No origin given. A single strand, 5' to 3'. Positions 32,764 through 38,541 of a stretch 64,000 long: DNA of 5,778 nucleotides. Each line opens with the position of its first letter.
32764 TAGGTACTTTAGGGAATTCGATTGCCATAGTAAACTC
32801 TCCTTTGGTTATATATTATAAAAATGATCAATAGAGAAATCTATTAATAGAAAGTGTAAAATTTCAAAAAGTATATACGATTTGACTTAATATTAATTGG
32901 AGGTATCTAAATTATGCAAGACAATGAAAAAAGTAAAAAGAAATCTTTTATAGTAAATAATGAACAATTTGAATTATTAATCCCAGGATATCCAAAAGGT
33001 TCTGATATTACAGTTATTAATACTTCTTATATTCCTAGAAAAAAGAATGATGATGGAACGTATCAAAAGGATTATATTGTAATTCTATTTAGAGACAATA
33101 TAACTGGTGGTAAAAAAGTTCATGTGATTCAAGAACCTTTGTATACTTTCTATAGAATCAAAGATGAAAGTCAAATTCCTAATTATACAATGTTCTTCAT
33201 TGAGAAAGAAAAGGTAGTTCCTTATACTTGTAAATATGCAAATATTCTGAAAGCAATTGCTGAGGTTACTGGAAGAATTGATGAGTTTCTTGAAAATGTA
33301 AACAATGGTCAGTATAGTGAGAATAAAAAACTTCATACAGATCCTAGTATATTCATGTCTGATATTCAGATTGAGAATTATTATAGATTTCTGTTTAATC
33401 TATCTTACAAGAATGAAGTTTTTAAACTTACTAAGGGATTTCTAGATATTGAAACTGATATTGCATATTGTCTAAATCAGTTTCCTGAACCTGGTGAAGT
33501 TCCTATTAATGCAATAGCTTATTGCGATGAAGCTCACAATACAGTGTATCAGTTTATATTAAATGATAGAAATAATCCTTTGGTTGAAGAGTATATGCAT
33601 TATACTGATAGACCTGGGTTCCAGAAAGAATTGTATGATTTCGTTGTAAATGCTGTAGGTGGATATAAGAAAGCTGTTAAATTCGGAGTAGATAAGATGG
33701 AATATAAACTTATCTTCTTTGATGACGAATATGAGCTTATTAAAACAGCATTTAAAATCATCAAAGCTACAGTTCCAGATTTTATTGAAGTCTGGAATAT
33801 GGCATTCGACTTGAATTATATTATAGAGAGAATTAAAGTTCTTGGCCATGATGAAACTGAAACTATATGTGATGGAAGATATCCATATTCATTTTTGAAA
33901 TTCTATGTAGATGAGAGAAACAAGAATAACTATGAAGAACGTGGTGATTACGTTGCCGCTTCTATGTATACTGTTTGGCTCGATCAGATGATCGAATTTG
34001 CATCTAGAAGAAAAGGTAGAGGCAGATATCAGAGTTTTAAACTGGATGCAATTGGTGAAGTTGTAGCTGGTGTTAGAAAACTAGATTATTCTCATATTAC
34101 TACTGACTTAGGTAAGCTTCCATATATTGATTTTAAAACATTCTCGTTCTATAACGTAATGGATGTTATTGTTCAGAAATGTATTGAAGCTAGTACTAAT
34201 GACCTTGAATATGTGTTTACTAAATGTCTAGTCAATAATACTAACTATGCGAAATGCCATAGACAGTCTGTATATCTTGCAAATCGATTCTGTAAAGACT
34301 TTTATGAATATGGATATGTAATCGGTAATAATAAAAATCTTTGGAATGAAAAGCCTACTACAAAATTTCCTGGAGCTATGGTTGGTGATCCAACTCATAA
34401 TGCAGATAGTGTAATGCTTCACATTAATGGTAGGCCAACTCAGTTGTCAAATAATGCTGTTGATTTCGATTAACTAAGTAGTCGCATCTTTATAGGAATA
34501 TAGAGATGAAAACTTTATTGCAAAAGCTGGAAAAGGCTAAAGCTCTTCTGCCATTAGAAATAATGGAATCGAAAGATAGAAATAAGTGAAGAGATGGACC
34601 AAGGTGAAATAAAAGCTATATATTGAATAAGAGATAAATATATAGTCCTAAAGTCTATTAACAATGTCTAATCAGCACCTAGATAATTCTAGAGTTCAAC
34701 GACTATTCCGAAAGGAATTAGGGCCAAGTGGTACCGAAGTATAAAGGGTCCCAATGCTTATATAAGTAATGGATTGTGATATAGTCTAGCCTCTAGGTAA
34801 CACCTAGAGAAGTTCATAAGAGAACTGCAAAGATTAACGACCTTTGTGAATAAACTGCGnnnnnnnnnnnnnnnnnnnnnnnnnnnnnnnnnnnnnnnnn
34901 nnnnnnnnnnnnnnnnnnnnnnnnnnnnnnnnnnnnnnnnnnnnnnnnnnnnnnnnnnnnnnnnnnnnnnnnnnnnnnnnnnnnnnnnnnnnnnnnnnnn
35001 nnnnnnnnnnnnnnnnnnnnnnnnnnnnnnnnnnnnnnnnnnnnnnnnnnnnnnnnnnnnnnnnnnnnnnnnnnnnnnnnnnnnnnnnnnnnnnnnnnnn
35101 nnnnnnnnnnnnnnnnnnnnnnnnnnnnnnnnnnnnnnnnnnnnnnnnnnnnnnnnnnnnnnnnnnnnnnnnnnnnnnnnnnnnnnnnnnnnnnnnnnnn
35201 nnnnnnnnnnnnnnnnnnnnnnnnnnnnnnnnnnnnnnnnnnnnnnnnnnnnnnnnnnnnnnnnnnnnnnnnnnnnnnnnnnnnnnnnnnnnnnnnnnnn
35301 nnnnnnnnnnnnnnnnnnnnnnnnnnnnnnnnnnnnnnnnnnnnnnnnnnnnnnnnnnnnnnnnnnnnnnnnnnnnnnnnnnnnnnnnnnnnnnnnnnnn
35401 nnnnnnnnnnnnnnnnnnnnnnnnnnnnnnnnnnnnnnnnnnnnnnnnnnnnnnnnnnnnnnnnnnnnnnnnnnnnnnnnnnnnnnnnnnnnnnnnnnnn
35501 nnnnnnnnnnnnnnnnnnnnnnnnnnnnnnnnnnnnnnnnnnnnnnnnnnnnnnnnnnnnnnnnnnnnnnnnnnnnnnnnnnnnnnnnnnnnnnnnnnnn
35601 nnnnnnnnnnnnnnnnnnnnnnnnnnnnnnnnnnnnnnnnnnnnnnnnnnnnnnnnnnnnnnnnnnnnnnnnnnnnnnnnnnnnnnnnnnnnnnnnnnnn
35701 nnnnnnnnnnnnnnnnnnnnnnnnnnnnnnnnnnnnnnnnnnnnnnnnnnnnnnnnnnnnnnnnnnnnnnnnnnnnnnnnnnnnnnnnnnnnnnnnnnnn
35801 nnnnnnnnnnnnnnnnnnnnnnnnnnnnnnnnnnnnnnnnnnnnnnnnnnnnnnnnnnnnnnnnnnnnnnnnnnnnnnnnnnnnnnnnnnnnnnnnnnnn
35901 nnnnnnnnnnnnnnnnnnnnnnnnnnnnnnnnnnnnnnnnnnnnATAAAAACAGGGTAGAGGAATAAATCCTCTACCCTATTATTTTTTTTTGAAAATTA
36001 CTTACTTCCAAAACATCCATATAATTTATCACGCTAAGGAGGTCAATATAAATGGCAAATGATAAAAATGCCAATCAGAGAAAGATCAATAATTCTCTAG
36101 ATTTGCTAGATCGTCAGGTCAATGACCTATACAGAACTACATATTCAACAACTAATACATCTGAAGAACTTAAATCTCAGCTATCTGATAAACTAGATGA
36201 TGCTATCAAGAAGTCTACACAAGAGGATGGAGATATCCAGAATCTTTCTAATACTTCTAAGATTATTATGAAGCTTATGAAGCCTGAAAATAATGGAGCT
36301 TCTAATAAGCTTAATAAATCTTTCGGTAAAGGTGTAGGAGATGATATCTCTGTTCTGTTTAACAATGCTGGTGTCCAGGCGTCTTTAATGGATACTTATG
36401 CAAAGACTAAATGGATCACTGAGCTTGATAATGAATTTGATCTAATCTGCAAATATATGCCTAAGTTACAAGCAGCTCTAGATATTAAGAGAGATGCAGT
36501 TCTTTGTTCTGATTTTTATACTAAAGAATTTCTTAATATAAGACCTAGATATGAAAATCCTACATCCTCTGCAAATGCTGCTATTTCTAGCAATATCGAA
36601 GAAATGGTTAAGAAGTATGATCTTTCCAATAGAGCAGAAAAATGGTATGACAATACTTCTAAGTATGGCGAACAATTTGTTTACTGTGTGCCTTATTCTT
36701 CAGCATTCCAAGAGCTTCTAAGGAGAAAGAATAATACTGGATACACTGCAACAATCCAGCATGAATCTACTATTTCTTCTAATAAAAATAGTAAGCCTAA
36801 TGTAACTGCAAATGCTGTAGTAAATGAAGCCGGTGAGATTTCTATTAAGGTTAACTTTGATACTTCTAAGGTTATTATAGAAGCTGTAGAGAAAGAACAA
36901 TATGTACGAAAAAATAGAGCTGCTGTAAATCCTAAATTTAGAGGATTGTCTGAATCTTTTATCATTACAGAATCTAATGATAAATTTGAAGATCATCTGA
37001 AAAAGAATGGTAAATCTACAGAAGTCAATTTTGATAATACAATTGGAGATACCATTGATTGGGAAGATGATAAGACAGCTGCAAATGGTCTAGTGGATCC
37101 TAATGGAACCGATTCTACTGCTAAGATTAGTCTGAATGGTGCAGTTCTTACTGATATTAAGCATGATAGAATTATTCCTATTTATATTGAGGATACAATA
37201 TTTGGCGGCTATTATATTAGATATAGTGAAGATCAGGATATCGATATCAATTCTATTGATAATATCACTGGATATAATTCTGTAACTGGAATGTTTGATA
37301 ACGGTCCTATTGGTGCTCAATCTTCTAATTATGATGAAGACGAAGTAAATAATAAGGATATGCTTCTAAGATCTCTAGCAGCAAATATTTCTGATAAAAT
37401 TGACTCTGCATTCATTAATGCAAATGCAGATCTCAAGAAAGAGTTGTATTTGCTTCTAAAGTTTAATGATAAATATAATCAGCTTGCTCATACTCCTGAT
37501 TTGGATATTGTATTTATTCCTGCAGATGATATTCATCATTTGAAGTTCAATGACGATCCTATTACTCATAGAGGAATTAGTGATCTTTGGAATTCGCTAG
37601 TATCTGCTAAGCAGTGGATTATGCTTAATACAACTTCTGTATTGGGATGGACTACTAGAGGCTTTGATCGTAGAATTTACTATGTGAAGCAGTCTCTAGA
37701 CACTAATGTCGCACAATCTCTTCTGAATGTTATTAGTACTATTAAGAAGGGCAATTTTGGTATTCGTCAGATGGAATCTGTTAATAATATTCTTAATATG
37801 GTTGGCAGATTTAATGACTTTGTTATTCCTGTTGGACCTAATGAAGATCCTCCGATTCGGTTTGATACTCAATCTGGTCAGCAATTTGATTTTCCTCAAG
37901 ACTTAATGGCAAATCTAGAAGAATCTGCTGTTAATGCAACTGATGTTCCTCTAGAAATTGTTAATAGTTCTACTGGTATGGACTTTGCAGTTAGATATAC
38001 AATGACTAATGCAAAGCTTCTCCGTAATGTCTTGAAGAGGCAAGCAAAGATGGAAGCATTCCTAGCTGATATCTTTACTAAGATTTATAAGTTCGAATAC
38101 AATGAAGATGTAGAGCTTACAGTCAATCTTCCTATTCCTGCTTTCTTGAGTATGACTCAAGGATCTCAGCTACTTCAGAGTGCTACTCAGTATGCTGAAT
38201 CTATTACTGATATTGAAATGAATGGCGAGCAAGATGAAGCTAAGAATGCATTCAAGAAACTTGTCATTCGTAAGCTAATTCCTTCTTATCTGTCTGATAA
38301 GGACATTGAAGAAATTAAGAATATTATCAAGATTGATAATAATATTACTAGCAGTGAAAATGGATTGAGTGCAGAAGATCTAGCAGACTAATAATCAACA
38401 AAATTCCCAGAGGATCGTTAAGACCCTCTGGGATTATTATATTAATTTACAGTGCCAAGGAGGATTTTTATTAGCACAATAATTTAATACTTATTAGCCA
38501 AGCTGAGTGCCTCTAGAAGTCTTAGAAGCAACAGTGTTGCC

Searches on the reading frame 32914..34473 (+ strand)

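Call 53: search_protein_families(library=phrogs, proteins=[window:32914-34473:+])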
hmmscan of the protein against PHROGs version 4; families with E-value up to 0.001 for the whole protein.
window:32914-34473:+ (519 aa): 3 families
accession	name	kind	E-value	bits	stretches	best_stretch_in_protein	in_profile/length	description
phrog_3011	-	DNA, RNA and nucleotide metabolism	1.5e-46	160.3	1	62-518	41-495/576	DNA polymerase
phrog_2062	-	DNA, RNA and nucleotide metabolism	4.3e-26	92.6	1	171-498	107-396/502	DNA polymerase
phrog_262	-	DNA, RNA and nucleotide metabolism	1.4e-23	83.9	1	151-496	101-394/856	DNA polymerase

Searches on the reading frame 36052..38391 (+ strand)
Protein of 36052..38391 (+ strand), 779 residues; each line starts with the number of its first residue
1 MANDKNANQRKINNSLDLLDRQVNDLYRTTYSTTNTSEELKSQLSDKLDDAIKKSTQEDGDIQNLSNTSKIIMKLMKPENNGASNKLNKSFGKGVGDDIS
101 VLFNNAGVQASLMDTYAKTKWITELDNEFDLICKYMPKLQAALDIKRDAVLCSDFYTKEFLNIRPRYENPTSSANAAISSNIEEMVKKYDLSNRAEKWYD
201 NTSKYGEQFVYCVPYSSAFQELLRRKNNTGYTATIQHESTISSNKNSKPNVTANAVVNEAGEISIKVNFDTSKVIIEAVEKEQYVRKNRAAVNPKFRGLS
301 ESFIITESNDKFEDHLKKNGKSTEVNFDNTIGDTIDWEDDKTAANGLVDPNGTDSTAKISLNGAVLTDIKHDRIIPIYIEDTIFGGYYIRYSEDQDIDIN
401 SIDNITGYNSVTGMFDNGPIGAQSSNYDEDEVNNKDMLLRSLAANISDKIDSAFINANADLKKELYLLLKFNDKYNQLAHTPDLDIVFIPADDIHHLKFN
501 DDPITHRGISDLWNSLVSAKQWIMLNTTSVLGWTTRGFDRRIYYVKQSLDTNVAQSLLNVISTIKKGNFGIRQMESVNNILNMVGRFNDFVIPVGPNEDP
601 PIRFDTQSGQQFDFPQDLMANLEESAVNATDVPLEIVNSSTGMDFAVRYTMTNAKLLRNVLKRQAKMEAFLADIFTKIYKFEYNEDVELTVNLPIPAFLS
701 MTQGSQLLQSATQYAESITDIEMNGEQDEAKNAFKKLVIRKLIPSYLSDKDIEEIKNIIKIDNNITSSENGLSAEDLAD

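Call 8: search_protein_families(library=phrogs, proteins=[window:36052-38391:+])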
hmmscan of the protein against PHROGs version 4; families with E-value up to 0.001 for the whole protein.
window:36052-38391:+ (779 aa): 1 family
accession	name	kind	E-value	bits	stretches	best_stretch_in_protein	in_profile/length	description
phrog_3004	-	head and packaging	9.9e-17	61.6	1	129-680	71-671/931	virion structural protein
